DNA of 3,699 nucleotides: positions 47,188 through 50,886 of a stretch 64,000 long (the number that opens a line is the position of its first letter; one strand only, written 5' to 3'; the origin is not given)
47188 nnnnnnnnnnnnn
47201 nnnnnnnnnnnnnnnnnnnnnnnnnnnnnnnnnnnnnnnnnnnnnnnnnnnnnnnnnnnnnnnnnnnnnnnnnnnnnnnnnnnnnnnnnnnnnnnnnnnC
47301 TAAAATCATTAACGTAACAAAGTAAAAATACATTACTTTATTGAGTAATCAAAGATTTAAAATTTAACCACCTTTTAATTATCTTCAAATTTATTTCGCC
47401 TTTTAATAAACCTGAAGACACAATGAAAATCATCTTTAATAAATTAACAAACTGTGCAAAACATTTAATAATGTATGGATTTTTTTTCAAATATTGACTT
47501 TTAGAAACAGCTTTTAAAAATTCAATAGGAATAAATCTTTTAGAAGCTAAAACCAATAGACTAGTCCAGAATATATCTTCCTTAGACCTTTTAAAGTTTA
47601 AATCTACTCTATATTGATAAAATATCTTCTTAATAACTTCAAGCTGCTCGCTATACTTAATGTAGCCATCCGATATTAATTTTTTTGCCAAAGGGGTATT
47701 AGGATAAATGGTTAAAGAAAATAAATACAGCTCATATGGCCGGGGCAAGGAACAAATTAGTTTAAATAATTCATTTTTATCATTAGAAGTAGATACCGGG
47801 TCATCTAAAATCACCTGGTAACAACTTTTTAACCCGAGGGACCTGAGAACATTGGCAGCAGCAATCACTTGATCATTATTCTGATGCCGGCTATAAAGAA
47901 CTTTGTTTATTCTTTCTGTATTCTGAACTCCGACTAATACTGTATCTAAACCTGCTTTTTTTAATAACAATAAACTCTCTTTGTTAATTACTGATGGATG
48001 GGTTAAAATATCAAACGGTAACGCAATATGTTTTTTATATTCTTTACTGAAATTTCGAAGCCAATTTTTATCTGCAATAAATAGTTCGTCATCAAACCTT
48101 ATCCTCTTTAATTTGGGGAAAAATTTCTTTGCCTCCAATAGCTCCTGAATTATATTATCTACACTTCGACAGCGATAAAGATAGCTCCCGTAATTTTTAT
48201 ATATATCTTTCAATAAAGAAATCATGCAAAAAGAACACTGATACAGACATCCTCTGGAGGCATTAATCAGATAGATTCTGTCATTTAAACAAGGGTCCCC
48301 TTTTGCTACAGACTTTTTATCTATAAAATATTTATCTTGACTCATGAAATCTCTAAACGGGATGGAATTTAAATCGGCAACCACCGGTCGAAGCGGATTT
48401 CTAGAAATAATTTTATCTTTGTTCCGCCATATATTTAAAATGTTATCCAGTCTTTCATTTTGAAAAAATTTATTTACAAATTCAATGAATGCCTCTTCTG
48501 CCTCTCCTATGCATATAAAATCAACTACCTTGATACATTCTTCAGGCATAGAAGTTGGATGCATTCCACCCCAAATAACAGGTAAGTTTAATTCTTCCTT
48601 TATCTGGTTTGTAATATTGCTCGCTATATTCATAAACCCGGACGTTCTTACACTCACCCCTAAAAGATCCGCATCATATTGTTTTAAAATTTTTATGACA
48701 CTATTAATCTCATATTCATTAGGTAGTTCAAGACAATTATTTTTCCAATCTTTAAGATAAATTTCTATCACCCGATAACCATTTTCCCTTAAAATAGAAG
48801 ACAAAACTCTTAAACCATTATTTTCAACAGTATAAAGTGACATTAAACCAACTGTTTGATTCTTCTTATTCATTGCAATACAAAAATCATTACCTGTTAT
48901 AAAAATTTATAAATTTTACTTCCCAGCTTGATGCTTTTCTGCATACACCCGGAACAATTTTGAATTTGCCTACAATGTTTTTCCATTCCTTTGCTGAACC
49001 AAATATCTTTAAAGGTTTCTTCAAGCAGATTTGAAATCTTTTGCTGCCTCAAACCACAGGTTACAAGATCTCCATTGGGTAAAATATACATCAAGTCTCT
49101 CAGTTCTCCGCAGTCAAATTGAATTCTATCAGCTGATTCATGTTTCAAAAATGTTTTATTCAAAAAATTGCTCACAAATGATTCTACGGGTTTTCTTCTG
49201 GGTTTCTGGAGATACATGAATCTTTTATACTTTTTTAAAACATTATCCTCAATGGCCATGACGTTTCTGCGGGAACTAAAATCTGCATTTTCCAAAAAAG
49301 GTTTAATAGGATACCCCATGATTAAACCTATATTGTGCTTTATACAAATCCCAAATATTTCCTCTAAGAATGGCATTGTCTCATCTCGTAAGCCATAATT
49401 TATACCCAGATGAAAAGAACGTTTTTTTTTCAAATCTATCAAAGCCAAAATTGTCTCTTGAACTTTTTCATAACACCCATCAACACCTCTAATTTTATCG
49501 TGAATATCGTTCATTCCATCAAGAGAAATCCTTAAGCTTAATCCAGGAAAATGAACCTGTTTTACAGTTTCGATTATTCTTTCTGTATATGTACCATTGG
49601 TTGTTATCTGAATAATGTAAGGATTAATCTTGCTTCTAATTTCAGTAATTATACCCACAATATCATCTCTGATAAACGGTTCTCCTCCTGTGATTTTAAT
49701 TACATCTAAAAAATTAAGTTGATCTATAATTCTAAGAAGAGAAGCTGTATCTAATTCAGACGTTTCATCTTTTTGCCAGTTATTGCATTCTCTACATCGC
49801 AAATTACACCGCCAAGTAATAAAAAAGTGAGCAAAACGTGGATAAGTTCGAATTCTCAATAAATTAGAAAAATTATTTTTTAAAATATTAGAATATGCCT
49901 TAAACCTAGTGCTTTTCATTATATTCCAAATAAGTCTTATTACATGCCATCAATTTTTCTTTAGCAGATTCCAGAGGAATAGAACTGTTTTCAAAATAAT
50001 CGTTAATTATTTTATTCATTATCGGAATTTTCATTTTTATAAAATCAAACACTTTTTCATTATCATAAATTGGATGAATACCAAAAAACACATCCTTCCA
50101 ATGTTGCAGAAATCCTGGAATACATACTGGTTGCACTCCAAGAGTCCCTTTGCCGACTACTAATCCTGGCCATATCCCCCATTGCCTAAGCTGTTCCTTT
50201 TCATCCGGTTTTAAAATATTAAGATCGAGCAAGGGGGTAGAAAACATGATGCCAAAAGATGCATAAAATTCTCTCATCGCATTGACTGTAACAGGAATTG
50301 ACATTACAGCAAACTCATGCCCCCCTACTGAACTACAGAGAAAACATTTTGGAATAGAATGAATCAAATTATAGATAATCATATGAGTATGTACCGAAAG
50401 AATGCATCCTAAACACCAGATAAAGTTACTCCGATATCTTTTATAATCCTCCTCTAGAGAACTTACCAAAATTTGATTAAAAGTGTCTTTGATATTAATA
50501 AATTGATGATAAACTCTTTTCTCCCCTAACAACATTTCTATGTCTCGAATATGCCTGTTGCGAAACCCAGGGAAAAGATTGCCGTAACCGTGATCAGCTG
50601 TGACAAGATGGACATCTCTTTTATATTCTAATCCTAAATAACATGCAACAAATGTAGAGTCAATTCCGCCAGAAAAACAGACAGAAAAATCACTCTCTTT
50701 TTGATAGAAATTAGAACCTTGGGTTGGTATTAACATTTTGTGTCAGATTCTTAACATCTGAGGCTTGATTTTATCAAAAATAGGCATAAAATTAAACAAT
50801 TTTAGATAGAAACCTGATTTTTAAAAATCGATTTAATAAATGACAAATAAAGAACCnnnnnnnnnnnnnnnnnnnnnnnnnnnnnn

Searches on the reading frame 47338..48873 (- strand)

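Call 12: search_protein_families(library=pfam, proteins=[window:47338-48873:-], max_evalue=0.001)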
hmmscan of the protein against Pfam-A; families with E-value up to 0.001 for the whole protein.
window:47338-48873:- (511 aa): 3 families
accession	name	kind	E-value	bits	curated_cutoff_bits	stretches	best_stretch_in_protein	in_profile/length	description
PF02310.24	B12-binding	-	1.2e-16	61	32.1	1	13-132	9-120/121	B12 binding domain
PF04055.27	Radical_SAM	-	1.6e-11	45.1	29.5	1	203-356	1-149/166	Radical SAM superfamily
PF19864.5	Radical_SAM_N2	-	0.00047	20.1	29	1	97-138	86-127/151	Radical SAM proteins, N-terminal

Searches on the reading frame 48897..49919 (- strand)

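Call 12: search_protein_families(library=pfam, proteins=[window:48897-49919:-], max_evalue=0.001)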
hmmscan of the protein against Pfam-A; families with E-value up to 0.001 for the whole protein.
window:48897-49919:- (340 aa): 3 families
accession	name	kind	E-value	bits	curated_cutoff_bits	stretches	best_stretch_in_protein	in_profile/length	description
PF04055.27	Radical_SAM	-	2.6e-17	63.9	29.5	1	35-181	4-155/166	Radical SAM superfamily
PF13353.11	Fer4_12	-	5.6e-06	27.1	22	1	37-118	14-100/137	4Fe-4S single cluster domain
PF13186.11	SPASM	-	6.1e-06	26.9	21.5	1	270-325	1-66/67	Iron-sulfur cluster-binding domain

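Call 85: search_protein_families(library=ncbifam, proteins=[window:48897-49919:-], max_evalue=0.00001)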
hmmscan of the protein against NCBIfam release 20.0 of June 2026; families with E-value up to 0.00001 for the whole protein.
window:48897-49919:- (340 aa): 47 families (the best 25 are shown)
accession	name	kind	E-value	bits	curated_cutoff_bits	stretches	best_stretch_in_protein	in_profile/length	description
TIGR04051.1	rSAM_NirJ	equivalog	1.3e-21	77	515.45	1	34-198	8-169/354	heme d1 biosynthesis radical SAM protein NirJ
TIGR04054.1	rSAM_NirJ1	equivalog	9.3e-20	70.6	650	1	32-229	40-227/387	putative heme d1 biosynthesis radical SAM protein NirJ1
TIGR04546.1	rSAM_ahbC_deAc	equivalog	1.3e-17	63.7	650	1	32-203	43-211/390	12,18-didecarboxysiroheme deacetylase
TIGR04545.1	rSAM_ahbD_hemeb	equivalog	1.9e-16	60.4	500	1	34-194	6-164/339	heme b synthase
TIGR03977.1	rSAM_pair_HxsC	equivalog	2e-16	59.7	267.9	1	30-164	27-166/292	His-Xaa-Ser system radical SAM maturase HxsC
TIGR04053.2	TIGR04053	equivalog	2.5e-16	59.9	395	1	30-195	10-176/366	TIGR04053 family radical SAM/SPASM domain-containing protein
TIGR02666.1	moaA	equivalog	2.7e-16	59.4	284.05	1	34-163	16-153/336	GTP 3',8-cyclase MoaA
TIGR03961.1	rSAM_PTO1314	hypoth_equivalog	8e-16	58.2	306.05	1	22-158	17-149/332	PTO1314 family radical SAM protein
TIGR04055.1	rSAM_NirJ2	equivalog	1.1e-15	58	500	1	34-328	6-297/326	putative heme d1 biosynthesis radical SAM protein NirJ2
TIGR04347.1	pseudo_SAM_Halo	equivalog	3.7e-15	56.1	525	1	33-193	43-200/390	TIGR04347 family pseudo-SAM/SPASM protein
TIGR04250.1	SCM_rSAM_ScmE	equivalog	5.6e-15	55.1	400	1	27-160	2-137/358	SynChlorMet cassette radical SAM/SPASM protein ScmE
NF001199.0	PRK00164.2-1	equivalog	5.7e-15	55.2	231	1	34-297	18-276/308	GTP 3',8-cyclase MoaA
TIGR02668.1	moaA_archaeal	equivalog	6.7e-15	54.8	325.25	1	34-298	16-275/303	GTP 3',8-cyclase MoaA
TIGR03913.1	rad_SAM_trio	equivalog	1.2e-14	53.6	591.75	1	26-193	17-180/477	GDL motif peptide-associated radical SAM/SPASM maturase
TIGR04133.1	rSAM_w_lipo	hypoth_equivalog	2.8e-14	52.8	425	1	34-326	30-322/350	TIGR04133 family radical SAM/SPASM protein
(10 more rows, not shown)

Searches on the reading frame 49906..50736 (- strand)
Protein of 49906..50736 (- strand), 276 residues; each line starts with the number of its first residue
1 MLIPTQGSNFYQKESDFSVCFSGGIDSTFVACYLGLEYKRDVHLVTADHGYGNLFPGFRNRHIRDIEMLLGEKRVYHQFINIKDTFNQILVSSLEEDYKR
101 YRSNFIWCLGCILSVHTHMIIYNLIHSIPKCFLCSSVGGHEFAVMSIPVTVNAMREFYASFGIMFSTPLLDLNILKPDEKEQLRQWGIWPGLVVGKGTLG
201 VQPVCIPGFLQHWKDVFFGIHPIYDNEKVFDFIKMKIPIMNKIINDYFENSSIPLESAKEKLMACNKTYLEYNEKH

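Call 12: search_protein_families(library=pfam, proteins=[window:49906-50736:-], max_evalue=0.001)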
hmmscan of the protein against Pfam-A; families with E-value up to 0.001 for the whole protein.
window:49906-50736:- (276 aa): 0 families

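Call 62: search_protein_families(library=pfam, proteins=[window:49906-50736:-], max_evalue=0.05)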
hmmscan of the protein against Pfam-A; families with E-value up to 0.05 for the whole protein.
window:49906-50736:- (276 aa): 2 families
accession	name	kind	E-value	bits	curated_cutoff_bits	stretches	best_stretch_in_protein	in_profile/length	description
PF00733.27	Asn_synthase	-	0.0045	17.1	21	1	17-48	20-51/354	Asparagine synthase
PF24167.1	DUF7411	-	0.024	14.6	28.7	1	17-51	3-35/194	Family of unknown function (DUF7411)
